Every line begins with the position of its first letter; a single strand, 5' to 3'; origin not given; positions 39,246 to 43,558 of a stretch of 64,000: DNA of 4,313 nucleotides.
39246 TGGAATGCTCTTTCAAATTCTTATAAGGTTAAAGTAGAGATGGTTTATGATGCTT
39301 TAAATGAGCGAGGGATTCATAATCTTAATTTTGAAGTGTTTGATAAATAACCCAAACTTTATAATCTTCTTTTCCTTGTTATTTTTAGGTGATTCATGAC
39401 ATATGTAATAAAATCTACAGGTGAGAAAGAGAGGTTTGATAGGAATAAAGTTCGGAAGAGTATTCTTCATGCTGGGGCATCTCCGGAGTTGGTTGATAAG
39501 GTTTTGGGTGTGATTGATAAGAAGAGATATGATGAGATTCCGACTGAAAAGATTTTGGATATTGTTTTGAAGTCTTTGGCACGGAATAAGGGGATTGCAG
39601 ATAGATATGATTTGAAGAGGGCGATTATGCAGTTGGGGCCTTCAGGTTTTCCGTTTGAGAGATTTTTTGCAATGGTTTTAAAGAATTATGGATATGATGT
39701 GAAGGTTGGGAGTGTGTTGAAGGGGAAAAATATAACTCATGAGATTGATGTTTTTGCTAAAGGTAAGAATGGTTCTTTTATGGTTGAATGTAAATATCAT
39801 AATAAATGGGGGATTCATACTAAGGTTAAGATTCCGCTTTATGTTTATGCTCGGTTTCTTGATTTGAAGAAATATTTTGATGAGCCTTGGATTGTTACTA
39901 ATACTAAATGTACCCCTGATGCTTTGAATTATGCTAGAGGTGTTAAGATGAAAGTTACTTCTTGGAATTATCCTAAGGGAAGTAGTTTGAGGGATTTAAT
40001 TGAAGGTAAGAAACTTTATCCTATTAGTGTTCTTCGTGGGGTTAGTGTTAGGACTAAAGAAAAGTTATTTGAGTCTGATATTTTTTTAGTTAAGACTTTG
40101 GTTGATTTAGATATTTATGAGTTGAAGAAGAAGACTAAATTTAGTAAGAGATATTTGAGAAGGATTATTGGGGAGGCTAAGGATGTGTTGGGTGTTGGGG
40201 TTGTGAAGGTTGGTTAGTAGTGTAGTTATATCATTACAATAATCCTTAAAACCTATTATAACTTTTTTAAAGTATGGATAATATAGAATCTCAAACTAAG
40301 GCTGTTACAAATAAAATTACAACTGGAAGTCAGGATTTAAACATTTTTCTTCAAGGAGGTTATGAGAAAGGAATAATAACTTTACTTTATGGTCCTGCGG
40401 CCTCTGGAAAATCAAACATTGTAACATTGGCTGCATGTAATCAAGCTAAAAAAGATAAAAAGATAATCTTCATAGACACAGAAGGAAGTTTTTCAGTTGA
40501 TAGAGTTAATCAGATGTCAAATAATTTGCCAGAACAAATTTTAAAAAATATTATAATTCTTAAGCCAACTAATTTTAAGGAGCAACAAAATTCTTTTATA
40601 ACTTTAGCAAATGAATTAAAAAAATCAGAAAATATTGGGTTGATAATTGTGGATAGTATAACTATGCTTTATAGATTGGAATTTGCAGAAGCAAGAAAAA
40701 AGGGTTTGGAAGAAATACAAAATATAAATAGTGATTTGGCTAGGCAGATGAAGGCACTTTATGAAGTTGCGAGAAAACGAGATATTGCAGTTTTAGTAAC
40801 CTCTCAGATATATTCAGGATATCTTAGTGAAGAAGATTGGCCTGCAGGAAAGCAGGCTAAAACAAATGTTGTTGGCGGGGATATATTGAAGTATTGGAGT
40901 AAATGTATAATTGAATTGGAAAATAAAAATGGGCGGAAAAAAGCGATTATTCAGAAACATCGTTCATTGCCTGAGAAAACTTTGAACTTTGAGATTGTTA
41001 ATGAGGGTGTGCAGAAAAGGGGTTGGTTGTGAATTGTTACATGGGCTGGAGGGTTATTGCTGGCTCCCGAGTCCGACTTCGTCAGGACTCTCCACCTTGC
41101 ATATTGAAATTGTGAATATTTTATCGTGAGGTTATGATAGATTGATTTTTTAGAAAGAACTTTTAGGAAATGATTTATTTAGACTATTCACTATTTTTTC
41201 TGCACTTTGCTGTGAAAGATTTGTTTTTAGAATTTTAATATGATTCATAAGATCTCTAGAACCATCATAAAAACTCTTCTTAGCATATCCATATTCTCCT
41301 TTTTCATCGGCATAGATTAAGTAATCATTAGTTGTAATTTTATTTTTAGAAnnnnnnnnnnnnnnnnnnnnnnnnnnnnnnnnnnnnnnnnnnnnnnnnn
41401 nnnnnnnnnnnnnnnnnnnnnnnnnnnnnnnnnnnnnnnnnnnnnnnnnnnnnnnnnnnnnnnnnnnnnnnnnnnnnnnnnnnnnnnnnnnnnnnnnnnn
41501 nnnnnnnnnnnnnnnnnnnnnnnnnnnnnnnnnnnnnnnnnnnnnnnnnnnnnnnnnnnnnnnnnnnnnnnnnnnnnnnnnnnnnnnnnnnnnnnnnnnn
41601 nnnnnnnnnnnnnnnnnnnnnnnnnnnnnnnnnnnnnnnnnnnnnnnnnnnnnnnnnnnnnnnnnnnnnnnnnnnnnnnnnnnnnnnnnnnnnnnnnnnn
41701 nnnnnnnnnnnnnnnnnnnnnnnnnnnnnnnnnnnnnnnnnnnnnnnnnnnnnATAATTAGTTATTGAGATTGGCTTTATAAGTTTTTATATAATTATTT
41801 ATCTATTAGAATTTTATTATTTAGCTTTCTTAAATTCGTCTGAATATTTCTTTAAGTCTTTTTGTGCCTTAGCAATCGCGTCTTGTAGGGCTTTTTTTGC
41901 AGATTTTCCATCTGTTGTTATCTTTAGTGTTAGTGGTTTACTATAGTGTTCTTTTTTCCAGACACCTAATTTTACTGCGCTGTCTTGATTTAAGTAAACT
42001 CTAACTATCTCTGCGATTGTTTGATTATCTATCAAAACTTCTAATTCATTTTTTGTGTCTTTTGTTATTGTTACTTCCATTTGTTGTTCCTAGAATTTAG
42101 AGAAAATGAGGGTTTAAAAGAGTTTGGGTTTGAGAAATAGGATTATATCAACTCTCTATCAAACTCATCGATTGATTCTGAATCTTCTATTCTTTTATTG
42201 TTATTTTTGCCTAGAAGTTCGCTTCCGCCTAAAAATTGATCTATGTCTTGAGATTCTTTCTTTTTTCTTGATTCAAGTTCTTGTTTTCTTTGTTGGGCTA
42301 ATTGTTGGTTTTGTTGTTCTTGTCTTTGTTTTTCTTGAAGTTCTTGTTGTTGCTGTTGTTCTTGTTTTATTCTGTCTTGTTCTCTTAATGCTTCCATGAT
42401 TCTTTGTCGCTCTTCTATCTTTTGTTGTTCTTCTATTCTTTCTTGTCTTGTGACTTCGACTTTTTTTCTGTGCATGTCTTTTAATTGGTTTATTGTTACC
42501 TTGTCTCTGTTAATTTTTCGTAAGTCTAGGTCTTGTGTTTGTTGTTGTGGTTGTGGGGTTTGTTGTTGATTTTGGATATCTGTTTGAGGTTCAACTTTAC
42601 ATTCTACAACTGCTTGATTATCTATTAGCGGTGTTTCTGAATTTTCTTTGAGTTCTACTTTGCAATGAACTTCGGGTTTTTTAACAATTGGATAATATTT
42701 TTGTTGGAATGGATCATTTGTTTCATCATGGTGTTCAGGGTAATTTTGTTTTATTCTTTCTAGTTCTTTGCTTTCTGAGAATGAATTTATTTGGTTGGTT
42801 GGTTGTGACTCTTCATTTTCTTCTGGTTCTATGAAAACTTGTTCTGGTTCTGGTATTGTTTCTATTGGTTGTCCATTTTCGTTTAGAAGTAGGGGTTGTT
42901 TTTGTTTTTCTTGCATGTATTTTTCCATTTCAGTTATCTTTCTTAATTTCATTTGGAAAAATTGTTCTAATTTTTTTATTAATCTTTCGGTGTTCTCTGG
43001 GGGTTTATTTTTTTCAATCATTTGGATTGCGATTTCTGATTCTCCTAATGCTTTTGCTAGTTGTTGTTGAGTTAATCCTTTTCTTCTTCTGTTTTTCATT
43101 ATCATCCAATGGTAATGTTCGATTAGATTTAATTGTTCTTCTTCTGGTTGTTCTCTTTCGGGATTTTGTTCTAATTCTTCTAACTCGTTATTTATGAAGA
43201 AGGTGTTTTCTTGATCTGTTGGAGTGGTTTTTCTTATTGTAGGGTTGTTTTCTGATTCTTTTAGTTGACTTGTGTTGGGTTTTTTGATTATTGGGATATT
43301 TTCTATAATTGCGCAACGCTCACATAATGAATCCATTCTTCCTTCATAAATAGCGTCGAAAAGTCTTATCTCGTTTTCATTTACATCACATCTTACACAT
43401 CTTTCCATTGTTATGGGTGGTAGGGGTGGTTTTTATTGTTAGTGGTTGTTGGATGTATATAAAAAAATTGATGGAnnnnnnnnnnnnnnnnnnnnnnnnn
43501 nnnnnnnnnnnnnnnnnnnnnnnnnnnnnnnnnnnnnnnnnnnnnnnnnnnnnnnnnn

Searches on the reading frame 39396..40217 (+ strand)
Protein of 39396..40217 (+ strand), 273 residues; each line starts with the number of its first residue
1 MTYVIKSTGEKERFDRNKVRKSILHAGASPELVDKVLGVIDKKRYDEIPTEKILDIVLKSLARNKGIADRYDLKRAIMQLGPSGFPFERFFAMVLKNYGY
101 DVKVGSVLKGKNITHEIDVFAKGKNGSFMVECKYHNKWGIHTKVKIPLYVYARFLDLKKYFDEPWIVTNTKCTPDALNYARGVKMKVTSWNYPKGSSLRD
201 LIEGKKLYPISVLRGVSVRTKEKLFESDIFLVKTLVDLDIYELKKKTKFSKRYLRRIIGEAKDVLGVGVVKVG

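Call 52: search_protein_families(library=pfam, proteins=[window:39396-40217:+], max_evalue=0.001)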
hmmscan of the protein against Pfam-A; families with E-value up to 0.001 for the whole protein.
window:39396-40217:+ (273 aa): 3 families
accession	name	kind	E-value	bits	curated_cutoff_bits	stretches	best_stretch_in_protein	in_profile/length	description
PF03477.21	ATP-cone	-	2e-10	41.5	25.8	1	3-64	2-70/88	ATP cone domain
PF22357.2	AF1548-like_C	-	1.7e-08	34.9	23.9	1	208-265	1-56/56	AF1548-like, C-terminal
PF04471.18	Mrr_cat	-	0.0002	21.9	21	1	84-190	6-106/115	Restriction endonuclease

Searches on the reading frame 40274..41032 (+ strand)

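Call 52: search_protein_families(library=pfam, proteins=[window:40274-41032:+], max_evalue=0.001)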
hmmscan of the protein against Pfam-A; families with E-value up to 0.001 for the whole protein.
window:40274-41032:+ (252 aa): 10 families
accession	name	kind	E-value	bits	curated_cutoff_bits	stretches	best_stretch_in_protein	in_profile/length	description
PF08423.17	Rad51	-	7.2e-32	111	22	1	14-247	7-242/244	Rad51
PF00154.27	RecA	-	9.8e-13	48.6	27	1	7-181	25-190/262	recA bacterial DNA recombination protein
PF06745.19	ATPase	-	5.3e-09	36.2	26.6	1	16-246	2-224/231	KaiC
PF13479.12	AAA_24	-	1.1e-07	32.4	27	1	35-167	4-122/195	AAA domain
PF13481.12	AAA_25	-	1.8e-06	28.1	27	1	13-176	13-187/195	AAA domain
PF01637.24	ATPase_2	-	4.2e-05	23.9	33.2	1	33-136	20-126/225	ATPase domain predominantly from Archaea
PF03796.21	DnaB_C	-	5.3e-05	23.2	27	0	91-180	102-179/255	DnaB-like helicase C terminal domain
PF02283.22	CobU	-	0.00017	21.6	27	1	36-186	1-132/168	Cobinamide kinase / cobinamide phosphate guanyltransferase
PF05707.18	Zot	-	0.00019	21.4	20.3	1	35-156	2-105/197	Zonular occludens toxin (Zot)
PF25199.1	nSTAND_NTPase5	-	0.00069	19.9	34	0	31-118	39-125/145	Novel STAND NTPase 5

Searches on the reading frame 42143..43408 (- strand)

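Call 52: search_protein_families(library=pfam, proteins=[window:42143-43408:-], max_evalue=0.001)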
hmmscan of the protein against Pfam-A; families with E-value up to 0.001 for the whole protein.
window:42143-43408:- (421 aa): 1 family
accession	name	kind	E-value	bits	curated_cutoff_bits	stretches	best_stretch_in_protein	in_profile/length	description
PF01381.28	HTH_3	-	1.3e-06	28.7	23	1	103-155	1-52/55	Helix-turn-helix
